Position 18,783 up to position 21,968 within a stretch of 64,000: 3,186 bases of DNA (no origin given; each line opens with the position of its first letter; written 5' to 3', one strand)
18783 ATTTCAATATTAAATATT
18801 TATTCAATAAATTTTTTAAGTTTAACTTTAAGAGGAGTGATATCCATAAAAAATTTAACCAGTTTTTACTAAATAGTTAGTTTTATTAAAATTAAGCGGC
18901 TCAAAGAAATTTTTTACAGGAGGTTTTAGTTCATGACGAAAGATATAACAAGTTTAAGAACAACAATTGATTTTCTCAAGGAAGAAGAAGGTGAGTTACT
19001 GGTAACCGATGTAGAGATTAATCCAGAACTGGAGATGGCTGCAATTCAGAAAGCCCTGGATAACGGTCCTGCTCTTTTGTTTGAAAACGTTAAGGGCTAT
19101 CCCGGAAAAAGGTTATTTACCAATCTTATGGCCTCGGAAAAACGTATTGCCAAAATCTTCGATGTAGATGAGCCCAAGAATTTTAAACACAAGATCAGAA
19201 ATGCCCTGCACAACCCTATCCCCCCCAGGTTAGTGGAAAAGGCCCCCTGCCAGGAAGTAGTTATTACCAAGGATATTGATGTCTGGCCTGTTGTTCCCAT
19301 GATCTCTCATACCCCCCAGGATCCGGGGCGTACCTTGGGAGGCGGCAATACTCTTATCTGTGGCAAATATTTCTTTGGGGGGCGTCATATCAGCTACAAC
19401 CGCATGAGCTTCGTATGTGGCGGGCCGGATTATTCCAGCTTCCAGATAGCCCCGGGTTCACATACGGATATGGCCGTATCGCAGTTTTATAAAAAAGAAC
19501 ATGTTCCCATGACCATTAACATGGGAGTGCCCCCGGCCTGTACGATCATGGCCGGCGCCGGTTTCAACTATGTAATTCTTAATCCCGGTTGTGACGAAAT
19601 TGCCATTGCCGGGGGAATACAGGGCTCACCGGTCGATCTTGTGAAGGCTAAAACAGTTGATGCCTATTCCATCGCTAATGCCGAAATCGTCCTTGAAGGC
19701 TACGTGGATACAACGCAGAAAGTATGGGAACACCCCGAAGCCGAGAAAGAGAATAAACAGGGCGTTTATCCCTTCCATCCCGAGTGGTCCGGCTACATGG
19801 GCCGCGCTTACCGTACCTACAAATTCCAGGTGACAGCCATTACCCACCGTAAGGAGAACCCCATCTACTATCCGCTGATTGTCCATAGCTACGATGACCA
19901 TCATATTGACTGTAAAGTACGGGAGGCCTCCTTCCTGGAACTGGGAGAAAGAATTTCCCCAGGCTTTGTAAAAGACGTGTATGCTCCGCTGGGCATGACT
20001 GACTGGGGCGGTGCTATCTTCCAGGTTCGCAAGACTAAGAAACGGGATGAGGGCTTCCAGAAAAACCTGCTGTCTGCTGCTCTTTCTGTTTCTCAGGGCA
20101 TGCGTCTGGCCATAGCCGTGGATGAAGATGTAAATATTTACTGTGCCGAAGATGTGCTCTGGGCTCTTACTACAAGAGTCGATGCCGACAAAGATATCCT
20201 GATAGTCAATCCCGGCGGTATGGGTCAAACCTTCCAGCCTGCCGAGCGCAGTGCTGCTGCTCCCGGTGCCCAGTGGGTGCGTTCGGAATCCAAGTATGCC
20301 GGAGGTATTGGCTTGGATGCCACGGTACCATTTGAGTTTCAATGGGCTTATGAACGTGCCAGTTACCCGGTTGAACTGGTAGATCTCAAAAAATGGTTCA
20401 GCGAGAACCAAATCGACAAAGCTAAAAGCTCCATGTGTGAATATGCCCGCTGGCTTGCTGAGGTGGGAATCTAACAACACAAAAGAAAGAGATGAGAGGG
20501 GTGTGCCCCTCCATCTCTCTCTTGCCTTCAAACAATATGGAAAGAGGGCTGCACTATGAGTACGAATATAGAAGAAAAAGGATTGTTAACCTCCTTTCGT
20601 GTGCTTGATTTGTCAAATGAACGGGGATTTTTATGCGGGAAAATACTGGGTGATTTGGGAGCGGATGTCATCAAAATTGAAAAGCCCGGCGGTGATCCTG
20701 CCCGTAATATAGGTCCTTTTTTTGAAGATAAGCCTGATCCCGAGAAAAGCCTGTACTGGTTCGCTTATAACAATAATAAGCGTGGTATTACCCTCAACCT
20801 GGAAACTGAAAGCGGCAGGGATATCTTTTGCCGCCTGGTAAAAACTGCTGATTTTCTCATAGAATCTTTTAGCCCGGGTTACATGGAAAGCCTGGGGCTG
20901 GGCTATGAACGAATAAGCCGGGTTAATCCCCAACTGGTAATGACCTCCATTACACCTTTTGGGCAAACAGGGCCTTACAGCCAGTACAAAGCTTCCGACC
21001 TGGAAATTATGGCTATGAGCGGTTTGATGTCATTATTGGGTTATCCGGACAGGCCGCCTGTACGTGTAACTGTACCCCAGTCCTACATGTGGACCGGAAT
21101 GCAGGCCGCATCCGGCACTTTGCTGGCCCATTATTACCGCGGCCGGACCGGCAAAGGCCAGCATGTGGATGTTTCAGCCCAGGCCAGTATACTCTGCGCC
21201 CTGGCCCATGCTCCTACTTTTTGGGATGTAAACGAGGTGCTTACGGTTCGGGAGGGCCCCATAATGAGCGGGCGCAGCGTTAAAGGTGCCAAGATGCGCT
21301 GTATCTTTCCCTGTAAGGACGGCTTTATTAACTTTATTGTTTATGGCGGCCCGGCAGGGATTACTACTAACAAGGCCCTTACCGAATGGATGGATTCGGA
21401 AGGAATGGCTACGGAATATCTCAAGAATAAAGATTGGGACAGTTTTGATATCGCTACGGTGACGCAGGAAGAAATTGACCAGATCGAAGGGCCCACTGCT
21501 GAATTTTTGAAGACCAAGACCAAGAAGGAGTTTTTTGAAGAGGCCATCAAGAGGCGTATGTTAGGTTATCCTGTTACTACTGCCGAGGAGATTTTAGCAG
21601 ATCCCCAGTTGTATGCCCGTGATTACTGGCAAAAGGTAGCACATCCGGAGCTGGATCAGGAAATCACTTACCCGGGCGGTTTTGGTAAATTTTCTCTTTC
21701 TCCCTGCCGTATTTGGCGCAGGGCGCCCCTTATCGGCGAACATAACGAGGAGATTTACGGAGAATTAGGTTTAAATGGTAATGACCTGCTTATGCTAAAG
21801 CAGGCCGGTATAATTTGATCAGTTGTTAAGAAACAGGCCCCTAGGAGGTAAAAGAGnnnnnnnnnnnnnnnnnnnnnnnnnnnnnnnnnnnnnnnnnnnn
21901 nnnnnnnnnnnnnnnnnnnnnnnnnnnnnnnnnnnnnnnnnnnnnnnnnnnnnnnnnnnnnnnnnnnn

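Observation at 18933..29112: Candidate anaerobic aromatic dicarboxylate (phthalate-type) CoA-transfer/decarboxylation island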

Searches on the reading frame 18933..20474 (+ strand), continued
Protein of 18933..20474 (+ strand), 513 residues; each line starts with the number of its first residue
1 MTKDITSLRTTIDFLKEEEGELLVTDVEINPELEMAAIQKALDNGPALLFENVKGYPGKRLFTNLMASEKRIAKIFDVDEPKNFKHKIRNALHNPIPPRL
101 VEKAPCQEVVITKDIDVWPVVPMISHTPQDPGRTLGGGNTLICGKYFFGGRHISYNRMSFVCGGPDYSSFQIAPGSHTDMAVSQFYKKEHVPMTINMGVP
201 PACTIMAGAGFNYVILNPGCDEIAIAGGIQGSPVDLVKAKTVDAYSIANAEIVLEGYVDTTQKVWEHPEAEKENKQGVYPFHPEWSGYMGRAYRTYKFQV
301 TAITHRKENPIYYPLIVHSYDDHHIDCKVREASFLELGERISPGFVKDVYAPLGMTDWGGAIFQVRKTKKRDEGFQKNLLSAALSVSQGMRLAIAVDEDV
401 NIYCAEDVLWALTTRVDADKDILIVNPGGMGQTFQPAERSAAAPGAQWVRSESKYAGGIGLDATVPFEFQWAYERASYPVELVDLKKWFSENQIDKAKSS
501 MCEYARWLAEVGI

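Call 71: search_protein_families(library=pfam, alignment_id=A3, max_evalue=0.00001)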
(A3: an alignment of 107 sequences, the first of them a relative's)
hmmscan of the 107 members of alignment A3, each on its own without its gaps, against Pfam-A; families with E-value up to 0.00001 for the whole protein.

A. member 1, L001:15-905:+ (297 aa): 1 family
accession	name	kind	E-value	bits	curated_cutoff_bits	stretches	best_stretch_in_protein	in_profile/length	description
PF17989.7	ALP_N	-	2.6e-15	57.3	26.3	1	2-107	48-148/148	Actin like proteins N terminal domain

B. families by the number of members that match (of 107 scanned): 132 families (the first 25 are shown)
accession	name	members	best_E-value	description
PF01970.21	TctA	7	5.2e-130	Tripartite tricarboxylate transporter TctA family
PF07883.17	Cupin_2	6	1.5e-14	Cupin domain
PF12973.13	Cupin_7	4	1.4e-06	ChrR Cupin-like domain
PF00378.25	ECH_1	3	4.5e-62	Enoyl-CoA hydratase/isomerase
PF00925.25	GTP_cyclohydro2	3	2.1e-56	GTP cyclohydrolase II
PF01895.24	PhoU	3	8.6e-48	PhoU domain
PF02518.31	HATPase_c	3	4.1e-27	Histidine kinase-, DNA gyrase B-, and HSP90-like ATPase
PF00926.24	DHBP_synthase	2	8.7e-90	3,4-dihydroxy-2-butanone 4-phosphate synthase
PF00441.29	Acyl-CoA_dh_1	2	9.7e-55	Acyl-CoA dehydrogenase, C-terminal domain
PF01595.25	CNNM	2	2.4e-54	Cyclin M transmembrane N-terminal domain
PF13458.12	Peripla_BP_6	2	3.4e-53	Periplasmic binding protein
PF00941.27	FAD_binding_5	2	2.3e-51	FAD binding domain in molybdopterin dehydrogenase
PF07690.21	MFS_1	2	2.2e-48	Major Facilitator Superfamily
PF16113.10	ECH_2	2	3.8e-37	Enoyl-CoA hydratase/isomerase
PF12849.12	PBP_like_2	2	1.9e-36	PBP superfamily domain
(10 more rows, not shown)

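Call 80: find_encoding_contigs(protein=P0001, flank=10000, max_places=3)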
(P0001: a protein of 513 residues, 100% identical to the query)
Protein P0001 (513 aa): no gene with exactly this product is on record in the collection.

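Call 84: search_protein_families(library=ncbifam, proteins=[L001:14274-15161:+, L008:1317-2396:+, L086:3562-4710:+, L086:353-907:+, L086:930-1493:+, L086:5973-7406:+, L086:7438-9042:+, L086:11892-13313:+, L090:6647-7825:+, L008:9742-10269:+], max_evalue=0.00001)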
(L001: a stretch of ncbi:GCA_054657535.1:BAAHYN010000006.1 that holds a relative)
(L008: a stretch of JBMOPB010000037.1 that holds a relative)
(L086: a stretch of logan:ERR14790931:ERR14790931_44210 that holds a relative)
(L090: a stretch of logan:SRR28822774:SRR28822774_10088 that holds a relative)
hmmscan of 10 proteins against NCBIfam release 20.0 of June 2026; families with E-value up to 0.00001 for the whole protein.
L001:14274-15161:+ (295 aa): 3 families
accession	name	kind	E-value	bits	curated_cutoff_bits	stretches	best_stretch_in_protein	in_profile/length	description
TIGR00078.1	nadC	equivalog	4.7e-100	334.3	198.4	1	11-274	2-268/269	carboxylating nicotinate-nucleotide diphosphorylase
TIGR01334.1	modD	hypoth_equivalog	3.5e-26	92.3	178.85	1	8-259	5-262/277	ModD protein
NF006415.0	PRK08662.1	equivalog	1.6e-09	37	243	0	41-137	49-142/381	nicotinate phosphoribosyltransferase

L008:1317-2396:+ (359 aa): 13 families
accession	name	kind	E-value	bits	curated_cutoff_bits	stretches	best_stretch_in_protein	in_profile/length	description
TIGR02371.1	ala_DH_arch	equivalog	4.6e-45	154.2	409.15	1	5-347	3-321/325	alanine dehydrogenase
NF006379.0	PRK08618.1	equivalog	1.4e-40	139.6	417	1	104-347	86-323/326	ornithine cyclodeaminase family protein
NF006141.0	PRK08291.1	equivalog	1.7e-35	122.6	408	1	103-346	89-326/330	cyclodeaminase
NF045643.1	ImmsucRedBhcD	equivalog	4.7e-34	118.2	500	1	105-346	87-317/321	iminosuccinate reductase BhcD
TIGR02992.1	ectoine_eutC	equivalog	5.2e-32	111.2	471.65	1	102-345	85-322/326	ectoine utilization protein EutC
NF004793.0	PRK06141.1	equivalog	2.1e-30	105.8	322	1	105-327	85-299/314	bifunctional Delta(1)-pyrroline-2-carboxylate/Delta(1)-piperideine-2-carboxylate reductase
NF005011.0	PRK06407.1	subfamily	5.8e-26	91.4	337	1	104-263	78-241/302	ornithine cyclodeaminase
NF004848.0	PRK06199.1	subfamily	2.1e-23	83.1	362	1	107-348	117-370/379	tyramine oxidase subunit B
TIGR03944.1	dehyd_SbnB_fam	equivalog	9.6e-23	80.7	326.9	1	107-350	93-326/327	2,3-diaminopropionate biosynthesis protein SbnB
NF005296.0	PRK06823.1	equivalog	1.3e-20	73.6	438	1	103-266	85-253/315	ornithine cyclodeaminase family protein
NF005762.1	PRK07589.1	equivalog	6.8e-20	71.3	350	1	123-264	106-252/334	ornithine cyclodeaminase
NF005603.0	PRK07340.1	equivalog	2.6e-13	49.9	266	1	103-228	85-208/307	delta(1)-pyrroline-2-carboxylate reductase family protein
NF045512.1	PyrPipCarbRedLhpI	equivalog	6e-10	38.8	400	1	102-226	80-201/298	bifunctional Delta(1)-pyrroline-2-carboxylate/Delta(1)-piperideine-2-carboxylate reductase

L086:3562-4710:+ (382 aa): 0 families

L086:353-907:+ (184 aa): 1 family
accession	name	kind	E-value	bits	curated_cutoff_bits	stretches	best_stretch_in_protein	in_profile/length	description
NF049978.1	AminoSalDhMabB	equivalog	6.1e-10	39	650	1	66-155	237-325/351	5-aminosalicylate 1,2-dioxygenase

L086:930-1493:+ (187 aa): 0 families

L086:5973-7406:+ (477 aa): 7 families
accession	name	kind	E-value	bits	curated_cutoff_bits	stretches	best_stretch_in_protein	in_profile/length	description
TIGR02724.1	phenyl_P_beta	equivalog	1.2e-93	314.1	468.95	1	5-452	2-448/472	phenylphosphate carboxylase subunit beta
TIGR00148.1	TIGR00148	subfamily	2.1e-84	283.7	244.85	1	6-444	1-436/438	UbiD family decarboxylase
NF041204.1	VdcC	exception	2.4e-84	283.4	650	1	3-461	1-455/467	non-oxidative hydroxyarylic acid decarboxylases subunit C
NF041219.1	BagN_FevL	exception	2.4e-63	214.4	1000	1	2-415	16-440/502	bagremycin/ferroverdin biosynthesis UbiD family decarboxylase BagN/FevL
TIGR02723.1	phenyl_P_alpha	equivalog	1.1e-60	205.7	564.6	1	16-451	20-450/485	phenylphosphate carboxylase subunit alpha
TIGR03701.1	mena_SCO4490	equivalog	1.7e-60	205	495.9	1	9-417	2-415/433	menaquinone biosynthesis decarboxylase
NF008175.0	PRK10922.1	equivalog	1.4e-48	165.7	788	1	1-443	4-455/497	4-hydroxy-3-polyprenylbenzoate decarboxylase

L086:7438-9042:+ (534 aa): 7 families
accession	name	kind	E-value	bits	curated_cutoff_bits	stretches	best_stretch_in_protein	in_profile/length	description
TIGR00148.1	TIGR00148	subfamily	1e-71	241.9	244.85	1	10-426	4-414/438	UbiD family decarboxylase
NF041204.1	VdcC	exception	8.9e-58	195.8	650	1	4-426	1-414/467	non-oxidative hydroxyarylic acid decarboxylases subunit C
TIGR03701.1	mena_SCO4490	equivalog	1.1e-51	175.9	495.9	1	10-426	2-418/433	menaquinone biosynthesis decarboxylase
NF008175.0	PRK10922.1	equivalog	6.1e-37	127.3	788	1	110-423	125-431/497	4-hydroxy-3-polyprenylbenzoate decarboxylase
NF041219.1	BagN_FevL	exception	5.7e-36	124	1000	1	3-427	16-446/502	bagremycin/ferroverdin biosynthesis UbiD family decarboxylase BagN/FevL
TIGR02723.1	phenyl_P_alpha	equivalog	8.9e-33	113.6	564.6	1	18-428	21-419/485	phenylphosphate carboxylase subunit alpha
TIGR02724.1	phenyl_P_beta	equivalog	6.2e-27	94.1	468.95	1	102-439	94-425/472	phenylphosphate carboxylase subunit beta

L086:11892-13313:+ (473 aa): 7 families
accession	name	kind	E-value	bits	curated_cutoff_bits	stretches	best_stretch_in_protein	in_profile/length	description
TIGR02724.1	phenyl_P_beta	equivalog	3.4e-90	302.7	468.95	1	4-451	1-450/472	phenylphosphate carboxylase subunit beta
TIGR00148.1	TIGR00148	subfamily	1.1e-88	297.8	244.85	1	6-442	1-437/438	UbiD family decarboxylase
NF041204.1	VdcC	exception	2.1e-88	296.8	650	1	5-452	3-449/467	non-oxidative hydroxyarylic acid decarboxylases subunit C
TIGR03701.1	mena_SCO4490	equivalog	1.1e-63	215.6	495.9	1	10-413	3-414/433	menaquinone biosynthesis decarboxylase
TIGR02723.1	phenyl_P_alpha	equivalog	7.5e-61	206.2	564.6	1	45-447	49-449/485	phenylphosphate carboxylase subunit alpha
NF041219.1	BagN_FevL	exception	3.2e-54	184.2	1000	1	4-423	18-447/502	bagremycin/ferroverdin biosynthesis UbiD family decarboxylase BagN/FevL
NF008175.0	PRK10922.1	equivalog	8.2e-50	169.7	788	1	101-442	120-457/497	4-hydroxy-3-polyprenylbenzoate decarboxylase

L090:6647-7825:+ (393 aa): 28 families (the best 25 are shown)
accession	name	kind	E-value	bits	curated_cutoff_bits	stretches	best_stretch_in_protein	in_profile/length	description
NF004724.0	PRK06069.1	subfamily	5.8e-144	480.4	826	1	1-393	1-400/577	succinate dehydrogenase/fumarate reductase flavoprotein subunit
TIGR01812.1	sdhA_frdA_Gneg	subfamily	8.1e-126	420.8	567.3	1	7-393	1-390/568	succinate dehydrogenase or fumarate reductase, flavoprotein subunit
NF006686.0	PRK09231.1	equivalog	1.7e-107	360.4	854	1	1-392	1-400/598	fumarate reductase (quinol) flavoprotein subunit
TIGR01176.1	fum_red_Fp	equivalog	3.4e-105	352.8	932.7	1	5-392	3-398/580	fumarate reductase (quinol) flavoprotein subunit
NF004613.0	PRK05945.1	equivalog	2e-102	343.7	824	1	5-393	3-399/575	succinate dehydrogenase/fumarate reductase flavoprotein subunit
TIGR00551.1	nadB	equivalog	3.6e-100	336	452.75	1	6-393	3-375/489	L-aspartate oxidase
NF005867.0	PRK07804.1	equivalog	4.6e-98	328.8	639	1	5-393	18-403/548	L-aspartate oxidase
NF005636.0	PRK07395.1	subfamily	4.9e-98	328.8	723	1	4-393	11-392/560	L-aspartate oxidase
NF004900.0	PRK06263.1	equivalog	1.5e-96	324.1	718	1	4-391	6-388/546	fumarate reductase (CoM/CoB) subunit TfrA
NF005037.0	PRK06452.1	equivalog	5e-94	315.9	862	1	1-393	1-389/566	succinate dehydrogenase flavoprotein subunit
NF005701.0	PRK07512.1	equivalog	2.2e-93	313.4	528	1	3-392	7-382/516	L-aspartate oxidase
TIGR01816.1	sdhA_forward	equivalog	2.1e-91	306.8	727.35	1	5-391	2-399/584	succinate dehydrogenase flavoprotein subunit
NF042982.1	MFR_Fp_SdhA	equivalog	3.9e-87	293.1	1100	1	5-392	47-434/612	8-methylmenaquinol:fumarate reductase flavoprotein subunit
NF005978.0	PRK08071.1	equivalog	3.7e-85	286.3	621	1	5-393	3-374/514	L-aspartate oxidase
NF006567.0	PRK09077.1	equivalog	3.3e-84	283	629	1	2-393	5-395/537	L-aspartate oxidase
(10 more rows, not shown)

L008:9742-10269:+ (175 aa): 0 families

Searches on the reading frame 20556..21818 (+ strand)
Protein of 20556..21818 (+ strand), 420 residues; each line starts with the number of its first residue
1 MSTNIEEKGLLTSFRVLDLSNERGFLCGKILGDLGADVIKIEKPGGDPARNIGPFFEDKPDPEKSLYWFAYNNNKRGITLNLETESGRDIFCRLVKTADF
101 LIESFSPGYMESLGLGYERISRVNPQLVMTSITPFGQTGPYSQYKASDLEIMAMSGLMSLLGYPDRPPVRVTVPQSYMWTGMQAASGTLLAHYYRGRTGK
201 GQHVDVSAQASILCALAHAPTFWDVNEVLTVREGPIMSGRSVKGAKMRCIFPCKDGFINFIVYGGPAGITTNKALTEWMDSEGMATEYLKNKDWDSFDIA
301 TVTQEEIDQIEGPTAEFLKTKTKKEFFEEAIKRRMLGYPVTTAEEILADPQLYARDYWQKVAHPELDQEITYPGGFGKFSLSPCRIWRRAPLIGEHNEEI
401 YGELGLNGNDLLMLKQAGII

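Call 3: search_protein_families(library=pfam, proteins=[window:20556-21818:+])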
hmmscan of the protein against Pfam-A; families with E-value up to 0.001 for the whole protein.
window:20556-21818:+ (420 aa): 1 family
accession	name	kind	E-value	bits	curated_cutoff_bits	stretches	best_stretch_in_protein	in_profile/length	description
PF02515.22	CoA_transf_3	-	2.1e-85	287.5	23.3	1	13-397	3-366/366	CoA-transferase family III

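Call 9: search_solved_structures(query=window:20556-21818:+, max_evalue=0.001)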
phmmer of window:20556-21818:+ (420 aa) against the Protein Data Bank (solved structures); distinct sequences matched with E-value up to 0.001: 35.
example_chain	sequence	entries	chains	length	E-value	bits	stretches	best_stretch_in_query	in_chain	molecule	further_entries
9fn0_A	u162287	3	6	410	2.1e-76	260.7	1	12-416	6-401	Subunit of Benzylsuccinate CoA-transferase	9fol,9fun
4ed9_A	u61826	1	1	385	6.3e-46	160.3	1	15-208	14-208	CAIB/BAIF family protein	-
9br6_A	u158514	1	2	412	1.8e-38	135.7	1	13-404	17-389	Succinate--hydroxymethylglutarate CoA-transferase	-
4hl6_A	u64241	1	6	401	1.9e-38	135.7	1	3-219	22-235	Uncharacterized protein YfdE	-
9br7_A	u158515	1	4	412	2.4e-38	135.3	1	13-404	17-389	Succinate--hydroxymethylglutarate CoA-transferase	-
1pt5_A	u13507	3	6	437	3.6e-37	131.5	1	11-213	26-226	Hypothetical protein yfdW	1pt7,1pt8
1pqy_A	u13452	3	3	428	4.2e-37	131.2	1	12-213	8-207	Hypothetical protein yfdW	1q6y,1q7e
10uh_A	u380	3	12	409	1.4e-36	129.5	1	11-420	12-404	Formyl-coenzyme a transferase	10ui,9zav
2vjp_A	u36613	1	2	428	1.2e-32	116.5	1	13-213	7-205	FORMYL-COENZYME A TRANSFERASE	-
2vjm_B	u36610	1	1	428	3.2e-32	115.2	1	13-213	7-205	FORMYL-COENZYME A TRANSFERASE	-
1t3z_A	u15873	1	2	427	3.8e-32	114.9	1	13-213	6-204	Formyl-coenzyme A transferase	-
1vgr_A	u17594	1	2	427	3.9e-32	114.9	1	13-213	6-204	Formyl-coenzyme A transferase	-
1vgq_A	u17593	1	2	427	4e-32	114.8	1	13-213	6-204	Formyl-coenzyme A transferase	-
2vjn_A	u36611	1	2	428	5.2e-32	114.4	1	13-213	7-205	FORMYL-COENZYME A TRANSFERASE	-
2vjk_A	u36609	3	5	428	5.2e-32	114.4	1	13-213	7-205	FORMYL-COENZYME A TRANSFERASE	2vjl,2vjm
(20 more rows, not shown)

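Call 51: search_protein_families(library=ncbifam, proteins=[window:20556-21818:+], max_evalue=0.00001)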
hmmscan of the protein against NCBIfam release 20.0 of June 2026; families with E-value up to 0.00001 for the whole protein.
window:20556-21818:+ (420 aa): 7 families
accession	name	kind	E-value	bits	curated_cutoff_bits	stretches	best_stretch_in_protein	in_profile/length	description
NF041294.1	Scnl_mescCoAtase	equivalog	2.3e-53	181.7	700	1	11-401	4-380/381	succinyl-CoA:mesaconate CoA-transferase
NF003809.0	PRK05398.1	subfamily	5.1e-53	180.1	442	2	11-213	5-205/416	formyl-CoA transferase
TIGR03253.1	oxalate_frc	equivalog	4.5e-52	177.2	504.2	2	11-213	4-204/416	formyl-CoA transferase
NF052585.1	SucGlutTfsCaiB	equivalog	2.4e-51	174.6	750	1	10-404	7-388/394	succinate--glutarate CoA-transferase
NF008511.0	PRK11430.1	equivalog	4e-45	154.6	522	1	3-220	2-216/381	CoA:oxalate CoA-transferase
NF002914.1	PRK03525.1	equivalog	1.2e-32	113.4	413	1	27-420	27-397/400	L-carnitine CoA-transferase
TIGR04253.1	mesacon_CoA_iso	equivalog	3.3e-11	42.8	725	1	11-219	3-205/403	2-methylfumaryl-CoA isomerase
